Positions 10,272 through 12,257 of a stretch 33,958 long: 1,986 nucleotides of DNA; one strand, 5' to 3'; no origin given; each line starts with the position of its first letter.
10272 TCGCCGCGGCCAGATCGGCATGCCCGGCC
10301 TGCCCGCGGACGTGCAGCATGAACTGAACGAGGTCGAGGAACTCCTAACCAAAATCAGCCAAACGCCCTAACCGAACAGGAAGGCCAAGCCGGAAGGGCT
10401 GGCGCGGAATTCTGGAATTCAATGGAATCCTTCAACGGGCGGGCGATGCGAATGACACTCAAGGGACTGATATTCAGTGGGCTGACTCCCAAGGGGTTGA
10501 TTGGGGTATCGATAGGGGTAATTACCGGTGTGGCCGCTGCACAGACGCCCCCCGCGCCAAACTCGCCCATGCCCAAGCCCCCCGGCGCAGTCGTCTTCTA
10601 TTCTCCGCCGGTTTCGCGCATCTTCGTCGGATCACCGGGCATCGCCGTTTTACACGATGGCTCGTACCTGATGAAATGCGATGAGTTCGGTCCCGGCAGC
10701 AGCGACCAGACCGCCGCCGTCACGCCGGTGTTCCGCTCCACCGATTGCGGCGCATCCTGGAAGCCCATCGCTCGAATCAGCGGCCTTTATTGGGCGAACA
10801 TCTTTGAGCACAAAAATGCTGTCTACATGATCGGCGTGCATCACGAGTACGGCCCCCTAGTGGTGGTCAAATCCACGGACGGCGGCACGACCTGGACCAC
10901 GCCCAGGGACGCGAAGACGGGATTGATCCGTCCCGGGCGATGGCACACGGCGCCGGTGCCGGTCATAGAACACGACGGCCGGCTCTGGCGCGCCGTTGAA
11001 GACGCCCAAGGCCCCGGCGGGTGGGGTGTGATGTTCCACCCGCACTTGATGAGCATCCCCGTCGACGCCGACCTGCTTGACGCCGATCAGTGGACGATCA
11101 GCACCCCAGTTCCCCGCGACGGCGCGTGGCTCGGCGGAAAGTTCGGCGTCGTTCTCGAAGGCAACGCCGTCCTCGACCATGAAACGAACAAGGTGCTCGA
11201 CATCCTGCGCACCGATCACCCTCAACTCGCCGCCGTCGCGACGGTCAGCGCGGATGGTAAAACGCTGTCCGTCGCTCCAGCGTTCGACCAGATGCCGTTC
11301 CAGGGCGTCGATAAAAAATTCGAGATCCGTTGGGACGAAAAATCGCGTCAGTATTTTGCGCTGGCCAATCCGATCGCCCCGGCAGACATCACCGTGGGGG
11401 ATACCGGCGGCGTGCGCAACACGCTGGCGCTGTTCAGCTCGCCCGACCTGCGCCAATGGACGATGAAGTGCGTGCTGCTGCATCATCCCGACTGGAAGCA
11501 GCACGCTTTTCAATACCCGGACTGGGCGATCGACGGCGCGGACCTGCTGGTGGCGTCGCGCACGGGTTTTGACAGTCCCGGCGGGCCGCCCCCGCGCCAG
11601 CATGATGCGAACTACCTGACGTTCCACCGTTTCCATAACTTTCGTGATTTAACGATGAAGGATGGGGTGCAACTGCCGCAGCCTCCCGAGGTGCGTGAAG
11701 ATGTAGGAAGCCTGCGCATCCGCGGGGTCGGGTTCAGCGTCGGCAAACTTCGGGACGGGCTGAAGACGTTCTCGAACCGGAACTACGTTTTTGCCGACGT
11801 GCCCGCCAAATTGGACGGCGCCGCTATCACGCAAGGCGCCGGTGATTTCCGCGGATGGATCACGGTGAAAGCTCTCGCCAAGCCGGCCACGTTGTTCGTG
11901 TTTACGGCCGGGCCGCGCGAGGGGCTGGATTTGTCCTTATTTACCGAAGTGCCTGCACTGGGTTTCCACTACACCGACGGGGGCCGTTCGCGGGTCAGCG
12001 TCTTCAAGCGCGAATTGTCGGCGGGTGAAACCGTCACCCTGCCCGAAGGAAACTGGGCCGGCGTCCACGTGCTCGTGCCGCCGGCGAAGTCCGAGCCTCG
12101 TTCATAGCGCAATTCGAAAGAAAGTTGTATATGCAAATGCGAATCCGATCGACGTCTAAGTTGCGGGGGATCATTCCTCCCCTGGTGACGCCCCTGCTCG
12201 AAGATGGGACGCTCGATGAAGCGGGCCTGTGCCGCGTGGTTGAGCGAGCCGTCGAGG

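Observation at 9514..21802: nan-like locus with non-canonical downstream enzymes: candidate uncharacterised ulosonic-acid (Kdo/Kdn-like) harvesting and catabolic pathway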

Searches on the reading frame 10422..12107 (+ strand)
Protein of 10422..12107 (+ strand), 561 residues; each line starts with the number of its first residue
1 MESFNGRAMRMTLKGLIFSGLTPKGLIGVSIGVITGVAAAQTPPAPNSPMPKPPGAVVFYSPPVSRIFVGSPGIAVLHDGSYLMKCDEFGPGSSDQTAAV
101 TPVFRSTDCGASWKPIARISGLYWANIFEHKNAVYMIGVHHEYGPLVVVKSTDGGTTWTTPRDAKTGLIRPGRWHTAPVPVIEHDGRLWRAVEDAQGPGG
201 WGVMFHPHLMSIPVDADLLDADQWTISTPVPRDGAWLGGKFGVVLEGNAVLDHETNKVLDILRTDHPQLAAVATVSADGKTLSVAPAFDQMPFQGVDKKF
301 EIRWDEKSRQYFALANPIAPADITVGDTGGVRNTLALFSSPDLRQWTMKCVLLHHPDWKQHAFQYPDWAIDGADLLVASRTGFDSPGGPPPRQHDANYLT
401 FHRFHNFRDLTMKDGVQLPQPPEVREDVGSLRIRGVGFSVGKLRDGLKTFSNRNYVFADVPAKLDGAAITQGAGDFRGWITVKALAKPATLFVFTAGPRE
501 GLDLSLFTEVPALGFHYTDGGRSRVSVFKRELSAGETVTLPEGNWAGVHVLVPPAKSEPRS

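Call 4: search_protein_families(library=pfam, proteins=[window:10422-12107:+], max_evalue=0.01)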
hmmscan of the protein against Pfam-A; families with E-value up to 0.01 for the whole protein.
window:10422-12107:+ (561 aa): 1 family
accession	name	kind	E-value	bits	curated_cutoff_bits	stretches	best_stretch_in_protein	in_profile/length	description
PF13088.12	BNR_2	-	2.9e-06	27.3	31.4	1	139-371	74-270/277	BNR repeat-like domain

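Call 5: search_protein_families(library=ncbifam, proteins=[window:10422-12107:+], max_evalue=0.01)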
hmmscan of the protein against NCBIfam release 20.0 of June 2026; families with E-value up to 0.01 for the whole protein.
window:10422-12107:+ (561 aa): 1 family
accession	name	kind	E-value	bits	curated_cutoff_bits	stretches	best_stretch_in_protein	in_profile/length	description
NF045728.1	glycosyl_F510_1955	equivalog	0.0054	16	175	0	103-193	117-205/246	F510_1955 family glycosylhydrolase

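Call 7: search_solved_structures(query=window:10422-12107:+, max_evalue=10, show_alignments=2)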
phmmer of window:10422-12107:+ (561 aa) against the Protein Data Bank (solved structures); distinct sequences matched with E-value up to 10: 4.
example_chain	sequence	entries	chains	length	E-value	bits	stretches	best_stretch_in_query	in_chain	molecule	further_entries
6num_A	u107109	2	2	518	0.2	13.3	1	331-369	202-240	Beta-fructofuranosidase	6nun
8t7l_A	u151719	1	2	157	0.58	11.8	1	425-486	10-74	Pathogen-specific surface antigen, putative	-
8t7k_A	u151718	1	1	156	0.58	11.8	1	425-486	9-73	Pathogen-specific surface antigen, putative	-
8t7m_A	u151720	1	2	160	0.58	11.7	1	425-486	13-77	Pathogen-specific surface antigen, putative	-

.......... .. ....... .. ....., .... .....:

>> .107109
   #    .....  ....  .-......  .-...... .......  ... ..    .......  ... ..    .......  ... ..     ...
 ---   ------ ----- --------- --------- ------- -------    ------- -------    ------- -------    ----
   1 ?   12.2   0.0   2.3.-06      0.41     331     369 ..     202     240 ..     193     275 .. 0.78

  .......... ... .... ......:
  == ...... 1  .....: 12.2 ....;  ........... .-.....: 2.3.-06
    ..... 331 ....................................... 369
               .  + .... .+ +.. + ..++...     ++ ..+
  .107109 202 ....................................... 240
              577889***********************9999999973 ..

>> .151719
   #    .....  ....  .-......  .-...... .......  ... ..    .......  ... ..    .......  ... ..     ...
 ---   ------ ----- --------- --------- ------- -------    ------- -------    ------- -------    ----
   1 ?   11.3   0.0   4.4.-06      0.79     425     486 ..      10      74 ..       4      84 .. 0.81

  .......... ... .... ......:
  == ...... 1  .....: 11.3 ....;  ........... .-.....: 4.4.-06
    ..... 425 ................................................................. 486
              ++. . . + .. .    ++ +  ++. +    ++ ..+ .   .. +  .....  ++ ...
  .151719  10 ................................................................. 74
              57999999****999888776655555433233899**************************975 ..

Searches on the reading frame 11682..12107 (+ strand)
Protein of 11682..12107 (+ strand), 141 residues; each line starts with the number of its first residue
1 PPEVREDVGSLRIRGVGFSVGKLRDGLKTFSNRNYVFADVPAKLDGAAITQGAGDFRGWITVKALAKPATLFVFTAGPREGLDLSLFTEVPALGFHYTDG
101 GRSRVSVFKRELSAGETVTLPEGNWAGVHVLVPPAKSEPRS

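Call 71: search_protein_families(library=pfam, proteins=[window:11682-12107:+], max_evalue=0.01)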
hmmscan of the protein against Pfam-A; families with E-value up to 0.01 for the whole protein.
window:11682-12107:+ (141 aa): 0 families
